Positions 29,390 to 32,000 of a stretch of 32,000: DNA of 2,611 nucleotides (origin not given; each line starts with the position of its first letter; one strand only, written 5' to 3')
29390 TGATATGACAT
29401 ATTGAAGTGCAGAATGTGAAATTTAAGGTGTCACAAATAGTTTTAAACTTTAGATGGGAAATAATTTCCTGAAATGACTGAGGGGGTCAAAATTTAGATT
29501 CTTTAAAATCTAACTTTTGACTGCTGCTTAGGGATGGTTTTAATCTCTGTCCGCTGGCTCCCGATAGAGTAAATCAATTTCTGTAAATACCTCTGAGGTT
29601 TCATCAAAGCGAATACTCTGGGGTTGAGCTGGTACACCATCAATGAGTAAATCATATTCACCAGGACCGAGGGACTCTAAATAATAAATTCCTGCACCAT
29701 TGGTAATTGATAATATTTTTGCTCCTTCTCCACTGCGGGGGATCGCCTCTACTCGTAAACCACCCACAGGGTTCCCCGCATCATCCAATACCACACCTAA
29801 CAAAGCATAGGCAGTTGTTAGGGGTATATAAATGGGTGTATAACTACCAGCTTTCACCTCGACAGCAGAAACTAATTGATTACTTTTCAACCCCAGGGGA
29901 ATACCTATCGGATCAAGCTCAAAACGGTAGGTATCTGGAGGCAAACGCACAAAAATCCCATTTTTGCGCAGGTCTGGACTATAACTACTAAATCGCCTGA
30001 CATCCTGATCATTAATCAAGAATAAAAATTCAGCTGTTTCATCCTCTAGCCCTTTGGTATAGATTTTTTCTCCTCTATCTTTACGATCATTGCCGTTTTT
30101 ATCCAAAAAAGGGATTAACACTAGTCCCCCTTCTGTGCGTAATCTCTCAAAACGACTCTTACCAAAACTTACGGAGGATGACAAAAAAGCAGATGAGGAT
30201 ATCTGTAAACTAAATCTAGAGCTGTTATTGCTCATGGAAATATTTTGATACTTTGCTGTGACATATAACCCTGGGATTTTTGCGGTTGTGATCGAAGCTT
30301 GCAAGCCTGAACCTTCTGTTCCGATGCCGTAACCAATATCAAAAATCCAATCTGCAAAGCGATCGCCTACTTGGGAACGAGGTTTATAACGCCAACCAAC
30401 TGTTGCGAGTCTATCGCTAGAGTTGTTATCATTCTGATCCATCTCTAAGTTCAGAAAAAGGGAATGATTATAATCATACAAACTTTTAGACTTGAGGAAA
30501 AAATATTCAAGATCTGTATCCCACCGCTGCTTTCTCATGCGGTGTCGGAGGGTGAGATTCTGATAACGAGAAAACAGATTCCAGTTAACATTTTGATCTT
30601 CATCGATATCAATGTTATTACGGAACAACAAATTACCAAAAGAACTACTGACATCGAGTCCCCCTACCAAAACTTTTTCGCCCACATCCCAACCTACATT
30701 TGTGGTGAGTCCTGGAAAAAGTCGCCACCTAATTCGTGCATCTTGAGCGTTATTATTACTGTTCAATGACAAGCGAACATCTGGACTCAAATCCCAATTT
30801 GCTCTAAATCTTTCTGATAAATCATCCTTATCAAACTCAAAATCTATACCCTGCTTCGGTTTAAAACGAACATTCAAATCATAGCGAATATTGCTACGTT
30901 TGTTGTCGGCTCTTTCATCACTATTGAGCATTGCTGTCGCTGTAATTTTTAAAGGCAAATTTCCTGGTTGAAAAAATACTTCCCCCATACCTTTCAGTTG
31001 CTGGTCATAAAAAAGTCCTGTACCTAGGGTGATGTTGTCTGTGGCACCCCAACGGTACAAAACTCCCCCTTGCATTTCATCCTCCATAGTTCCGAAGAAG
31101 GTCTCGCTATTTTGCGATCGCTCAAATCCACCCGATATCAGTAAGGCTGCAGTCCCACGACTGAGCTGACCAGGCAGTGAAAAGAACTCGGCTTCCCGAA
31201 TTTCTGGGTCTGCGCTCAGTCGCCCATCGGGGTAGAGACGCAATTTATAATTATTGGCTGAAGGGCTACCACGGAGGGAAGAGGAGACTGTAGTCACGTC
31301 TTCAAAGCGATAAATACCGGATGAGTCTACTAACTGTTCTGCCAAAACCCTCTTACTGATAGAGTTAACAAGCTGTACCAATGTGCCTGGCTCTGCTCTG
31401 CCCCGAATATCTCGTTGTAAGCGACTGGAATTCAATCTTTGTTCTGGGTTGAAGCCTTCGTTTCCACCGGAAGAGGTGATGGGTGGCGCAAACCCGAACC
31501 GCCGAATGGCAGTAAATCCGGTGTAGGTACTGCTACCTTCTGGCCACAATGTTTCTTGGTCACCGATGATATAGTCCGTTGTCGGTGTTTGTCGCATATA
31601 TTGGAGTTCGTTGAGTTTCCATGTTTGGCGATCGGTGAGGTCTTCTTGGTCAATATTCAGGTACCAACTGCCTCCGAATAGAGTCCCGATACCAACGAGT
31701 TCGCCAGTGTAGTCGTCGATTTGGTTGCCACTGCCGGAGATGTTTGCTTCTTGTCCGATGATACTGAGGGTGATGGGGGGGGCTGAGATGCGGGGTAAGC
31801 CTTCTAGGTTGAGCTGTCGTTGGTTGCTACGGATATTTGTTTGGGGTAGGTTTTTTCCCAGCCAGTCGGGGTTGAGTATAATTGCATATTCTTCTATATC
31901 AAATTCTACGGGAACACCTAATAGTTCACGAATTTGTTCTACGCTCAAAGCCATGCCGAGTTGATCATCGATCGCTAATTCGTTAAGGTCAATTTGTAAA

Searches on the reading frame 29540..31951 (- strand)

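Call 12: search_protein_families(library=pfam, proteins=[window:29540-31951:-], max_evalue=0.001)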
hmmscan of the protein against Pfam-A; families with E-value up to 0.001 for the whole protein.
window:29540-31951:- (803 aa): 1 family
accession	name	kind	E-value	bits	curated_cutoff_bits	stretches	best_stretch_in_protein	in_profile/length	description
PF13620.12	CarboxypepD_reg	-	1.1e-06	29.4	32.3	1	717-779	2-63/82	Carboxypeptidase regulatory-like domain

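Call 74: search_protein_families(library=padloc, proteins=[window:29540-31951:-], max_evalue=0.001)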
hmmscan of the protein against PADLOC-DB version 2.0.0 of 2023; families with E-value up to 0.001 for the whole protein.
window:29540-31951:- (803 aa): 0 families
